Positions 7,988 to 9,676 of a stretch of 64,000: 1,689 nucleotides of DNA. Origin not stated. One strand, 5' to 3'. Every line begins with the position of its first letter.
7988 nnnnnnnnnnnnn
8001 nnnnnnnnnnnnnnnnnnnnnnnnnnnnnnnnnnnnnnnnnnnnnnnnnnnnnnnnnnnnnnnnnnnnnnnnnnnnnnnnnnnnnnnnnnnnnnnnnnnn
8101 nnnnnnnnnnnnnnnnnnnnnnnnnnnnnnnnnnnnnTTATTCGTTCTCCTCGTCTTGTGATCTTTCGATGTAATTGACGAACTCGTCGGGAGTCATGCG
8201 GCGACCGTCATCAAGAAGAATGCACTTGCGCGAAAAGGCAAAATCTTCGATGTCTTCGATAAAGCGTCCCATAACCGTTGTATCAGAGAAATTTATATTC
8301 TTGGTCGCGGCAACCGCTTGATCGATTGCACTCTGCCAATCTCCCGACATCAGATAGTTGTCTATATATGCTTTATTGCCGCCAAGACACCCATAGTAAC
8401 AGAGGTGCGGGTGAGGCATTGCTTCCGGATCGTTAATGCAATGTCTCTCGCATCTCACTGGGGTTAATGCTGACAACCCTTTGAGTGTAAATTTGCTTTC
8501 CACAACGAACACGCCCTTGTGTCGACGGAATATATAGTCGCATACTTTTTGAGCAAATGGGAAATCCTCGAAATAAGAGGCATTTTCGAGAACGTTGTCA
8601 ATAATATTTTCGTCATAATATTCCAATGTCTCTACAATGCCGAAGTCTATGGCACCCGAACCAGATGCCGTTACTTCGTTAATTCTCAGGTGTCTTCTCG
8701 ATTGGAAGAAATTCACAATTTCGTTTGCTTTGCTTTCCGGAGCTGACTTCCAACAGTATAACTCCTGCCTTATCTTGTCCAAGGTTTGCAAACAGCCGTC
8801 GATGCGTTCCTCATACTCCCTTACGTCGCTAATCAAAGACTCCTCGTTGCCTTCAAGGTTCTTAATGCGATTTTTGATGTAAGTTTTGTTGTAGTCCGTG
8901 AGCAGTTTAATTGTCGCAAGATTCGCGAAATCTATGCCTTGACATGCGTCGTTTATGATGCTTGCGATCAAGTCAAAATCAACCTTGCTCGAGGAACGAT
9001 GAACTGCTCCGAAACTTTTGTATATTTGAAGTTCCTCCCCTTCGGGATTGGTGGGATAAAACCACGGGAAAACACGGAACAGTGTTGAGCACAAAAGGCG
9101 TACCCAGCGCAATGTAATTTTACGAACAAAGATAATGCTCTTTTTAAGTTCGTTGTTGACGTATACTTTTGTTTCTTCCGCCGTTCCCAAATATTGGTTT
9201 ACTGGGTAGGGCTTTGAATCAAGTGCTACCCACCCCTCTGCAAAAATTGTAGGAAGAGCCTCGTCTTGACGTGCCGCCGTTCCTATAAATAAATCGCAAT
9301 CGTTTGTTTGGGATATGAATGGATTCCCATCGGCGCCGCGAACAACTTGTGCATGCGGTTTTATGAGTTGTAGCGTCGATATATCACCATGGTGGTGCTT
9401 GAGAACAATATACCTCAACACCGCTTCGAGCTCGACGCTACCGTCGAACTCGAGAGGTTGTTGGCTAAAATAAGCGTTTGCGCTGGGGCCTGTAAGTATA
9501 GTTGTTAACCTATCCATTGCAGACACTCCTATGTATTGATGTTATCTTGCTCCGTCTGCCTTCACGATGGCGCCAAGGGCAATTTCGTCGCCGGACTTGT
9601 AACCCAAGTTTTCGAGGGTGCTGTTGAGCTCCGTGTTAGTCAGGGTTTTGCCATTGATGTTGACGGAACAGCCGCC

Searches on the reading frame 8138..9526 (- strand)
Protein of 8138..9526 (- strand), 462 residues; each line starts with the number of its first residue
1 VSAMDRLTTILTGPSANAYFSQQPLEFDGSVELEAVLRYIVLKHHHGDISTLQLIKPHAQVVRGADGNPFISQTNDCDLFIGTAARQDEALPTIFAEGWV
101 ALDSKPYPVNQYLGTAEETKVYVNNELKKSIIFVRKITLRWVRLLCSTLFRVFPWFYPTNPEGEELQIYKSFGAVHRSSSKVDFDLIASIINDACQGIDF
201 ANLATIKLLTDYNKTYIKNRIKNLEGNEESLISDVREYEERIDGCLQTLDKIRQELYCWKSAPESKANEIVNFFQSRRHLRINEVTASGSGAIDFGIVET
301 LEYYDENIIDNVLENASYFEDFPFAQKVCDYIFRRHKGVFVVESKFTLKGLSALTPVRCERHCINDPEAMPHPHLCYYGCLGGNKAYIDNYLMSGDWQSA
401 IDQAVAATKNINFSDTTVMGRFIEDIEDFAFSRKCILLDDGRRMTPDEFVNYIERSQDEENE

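Call 3: search_protein_families(library=pfam, proteins=[window:8138-9526:-], max_evalue=0.01)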
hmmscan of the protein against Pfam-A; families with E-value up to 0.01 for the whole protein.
window:8138-9526:- (462 aa): 0 families

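Call 6: search_protein_families(library=padloc, proteins=[window:8138-9526:-], max_evalue=0.01)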
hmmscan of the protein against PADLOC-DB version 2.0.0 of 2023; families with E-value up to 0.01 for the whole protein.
window:8138-9526:- (462 aa): 0 families

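Call 7: search_protein_families(library=ncbifam, proteins=[window:8138-9526:-], max_evalue=0.01)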
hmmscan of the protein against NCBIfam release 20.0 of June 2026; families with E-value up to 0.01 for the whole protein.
window:8138-9526:- (462 aa): 0 families

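Call 61: search_protein_families(library=phrogs, proteins=[window:8138-9526:-], max_evalue=0.00001)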
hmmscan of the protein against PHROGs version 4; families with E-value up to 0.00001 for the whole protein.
window:8138-9526:- (462 aa): 0 families

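Call 78: search_protein_families(library=pfam, proteins=[window:8138-9526:-], max_evalue=5)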
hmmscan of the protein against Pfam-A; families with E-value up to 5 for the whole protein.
window:8138-9526:- (462 aa): 3 families
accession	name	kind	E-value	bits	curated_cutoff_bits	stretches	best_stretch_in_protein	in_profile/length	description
PF15372.11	DUF4600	-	0.02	15.6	27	1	202-255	40-93/128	Domain of unknown function (DUF4600)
PF23130.1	IcmW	-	0.034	14.7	27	1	200-285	2-83/144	IcmW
PF14643.11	DUF4455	-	0.047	12.7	30.4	1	236-272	270-306/469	Domain of unknown function (DUF4455)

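Call 88: find_homologous_proteins(query=window:8138-9526:-, max_evalue=1e-10)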
Query window:8138-9526:- (462 aa): 14 proteins with E <= 1e-10 among 5068 candidates.
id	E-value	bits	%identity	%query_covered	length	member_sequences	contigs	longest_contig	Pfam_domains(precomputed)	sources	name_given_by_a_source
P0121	0.0e+0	1065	100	99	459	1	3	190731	-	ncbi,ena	-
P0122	4.3e-89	317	37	99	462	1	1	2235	-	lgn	-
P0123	7.7e-88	313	37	99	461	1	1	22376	-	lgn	-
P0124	2.8e-83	298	34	99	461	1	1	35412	-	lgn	-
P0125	5.7e-83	297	36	99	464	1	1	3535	-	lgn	-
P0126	5.7e-70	254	35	99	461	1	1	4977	-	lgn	-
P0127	4.9e-67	245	31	98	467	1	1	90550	-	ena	-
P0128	7.3e-55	204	31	94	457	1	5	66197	-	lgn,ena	-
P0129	6.9e-46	175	33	79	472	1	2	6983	-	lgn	-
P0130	5.0e-44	169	31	78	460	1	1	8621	-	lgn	-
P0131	1.4e-42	164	33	81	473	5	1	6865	-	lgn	-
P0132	2.8e-41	160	29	90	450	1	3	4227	-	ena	-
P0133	9.5e-38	148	31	79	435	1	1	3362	-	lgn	-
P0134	4.8e-29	119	28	90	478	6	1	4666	-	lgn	-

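Call 110: predict_structure(alignment_id=A9)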
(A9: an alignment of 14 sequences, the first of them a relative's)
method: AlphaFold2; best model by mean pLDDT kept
length: 459 residues; sequences in the alignment: 14
mean_pLDDT: 88.7   pTM: 0.51
mean pLDDT of the five models: 88.7, 86.9, 86.6, 86.1, 83.8
residues with pLDDT >= 90: 272; 70-90: 165; 50-70: 22; < 50: 0
segments of 3 or more residues with pLDDT < 50: none
pLDDT, mean of each block of 10 residues (from residue 1): 80 84 87 93 85 92 91 93 85 94 86 94 96 93 95 91 92 69 93 90 85 90 95 93 87 71 74 89 80 94 90 86 95 95 88 83 90 89 90 90 92 89 94 95 96 80
secondary structure, 60 per line:
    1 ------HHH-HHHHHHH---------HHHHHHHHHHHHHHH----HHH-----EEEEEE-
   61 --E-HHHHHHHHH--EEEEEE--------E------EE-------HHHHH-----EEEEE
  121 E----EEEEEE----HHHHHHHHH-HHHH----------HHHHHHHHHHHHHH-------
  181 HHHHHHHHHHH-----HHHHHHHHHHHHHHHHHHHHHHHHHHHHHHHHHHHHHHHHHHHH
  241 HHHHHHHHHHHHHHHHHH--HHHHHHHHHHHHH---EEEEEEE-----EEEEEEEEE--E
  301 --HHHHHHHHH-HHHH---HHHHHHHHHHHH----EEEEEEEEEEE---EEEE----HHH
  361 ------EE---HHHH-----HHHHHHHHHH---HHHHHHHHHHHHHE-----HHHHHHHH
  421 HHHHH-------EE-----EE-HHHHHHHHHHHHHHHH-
elements in order: H11-17 H27-41 E54-59 H65-73 E76-81 H106-110 E116-121 E126-131 H136-144 H146-149 H160-173 H181-191 H197-258 H261-273 E277-283 E289-297 H303-311 H313-316 H320-331 E336-346 E350-353 H372-375 H381-390 H394-406 H413-425 H443-458

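Call 113: fold_search(model_id=the predicted structure, library=pdb)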
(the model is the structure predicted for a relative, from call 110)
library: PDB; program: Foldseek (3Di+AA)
matches with E <= 10: 90; with E <= 0.001: 0
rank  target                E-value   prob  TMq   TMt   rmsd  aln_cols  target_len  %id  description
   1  5hm8_A                8.5e-02  0.16  0.10  0.10  16.2       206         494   17  2.85 Angstrom Crystal Structure of S-adenosylhomocysteinase from Cryptosporidium parvum in Complex with Adenosine and  (released 2016-01-27)
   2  5hm8_D                1.4e-01  0.08  0.09  0.09  16.8       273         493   13  2.85 Angstrom Crystal Structure of S-adenosylhomocysteinase from Cryptosporidium parvum in Complex with Adenosine and  (released 2016-01-27)
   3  5hm8_H                2.1e-01  0.16  0.10  0.10  15.1       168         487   17  2.85 Angstrom Crystal Structure of S-adenosylhomocysteinase from Cryptosporidium parvum in Complex with Adenosine and  (released 2016-01-27)
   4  5hm8_E                2.5e-01  0.15  0.10  0.10  14.9       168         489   18  2.85 Angstrom Crystal Structure of S-adenosylhomocysteinase from Cryptosporidium parvum in Complex with Adenosine and  (released 2016-01-27)
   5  5utu_H                2.5e-01  0.10  0.08  0.08  15.1       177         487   12  2.65 Angstrom Resolution Crystal Structure of S-adenosylhomocysteinase from Cryptosporidium parvum in Complex with SAH (released 2017-03-01)
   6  5hm8_C                2.5e-01  0.08  0.10  0.10  15.3       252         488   14  2.85 Angstrom Crystal Structure of S-adenosylhomocysteinase from Cryptosporidium parvum in Complex with Adenosine and  (released 2016-01-27)
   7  5tj9_C                2.6e-01  0.07  0.09  0.08  16.8       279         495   10  2.6 Angstrom Crystal Structure of S-adenosylhomocysteinase from Cryptosporidium parvum in Complex with Aristeromycin a (released 2016-10-19)
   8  5h3d_A                2.8e-01  0.14  0.12  0.14  22.2       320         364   11  Helical structure of membrane tubules decorated by ACAP1 (BARPH doamin) protein by cryo-electron microscopy and MD sim (released 2019-01-16)
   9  5jpi_D                2.8e-01  0.08  0.08  0.07  15.7       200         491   12  2.15 Angstrom Crystal Structure of S-adenosylhomocysteinase from Cryptosporidium parvum in Complex with D-Eritadenine  (released 2016-05-18)
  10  5jpi_B                2.8e-01  0.05  0.09  0.09  17.1       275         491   15  2.15 Angstrom Crystal Structure of S-adenosylhomocysteinase from Cryptosporidium parvum in Complex with D-Eritadenine  (released 2016-05-18)
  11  5jxw_A                3.2e-01  0.11  0.08  0.07  19.1       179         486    9  2.25 Angstrom Crystal Structure of S-adenosylhomocysteinase from Cryptosporidium parvum in Complex with Neplanocin-A a (released 2016-05-25)
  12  5jpi_C                3.2e-01  0.08  0.07  0.07  15.8       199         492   12  2.15 Angstrom Crystal Structure of S-adenosylhomocysteinase from Cryptosporidium parvum in Complex with D-Eritadenine  (released 2016-05-18)
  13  5utu_E                4.6e-01  0.10  0.10  0.10  16.7       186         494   17  2.65 Angstrom Resolution Crystal Structure of S-adenosylhomocysteinase from Cryptosporidium parvum in Complex with SAH (released 2017-03-01)
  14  5tj9_A                4.6e-01  0.08  0.09  0.08  14.8       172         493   14  2.6 Angstrom Crystal Structure of S-adenosylhomocysteinase from Cryptosporidium parvum in Complex with Aristeromycin a (released 2016-10-19)
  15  5utu_C                5.1e-01  0.10  0.10  0.10  16.7       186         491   17  2.65 Angstrom Resolution Crystal Structure of S-adenosylhomocysteinase from Cryptosporidium parvum in Complex with SAH (released 2017-03-01)
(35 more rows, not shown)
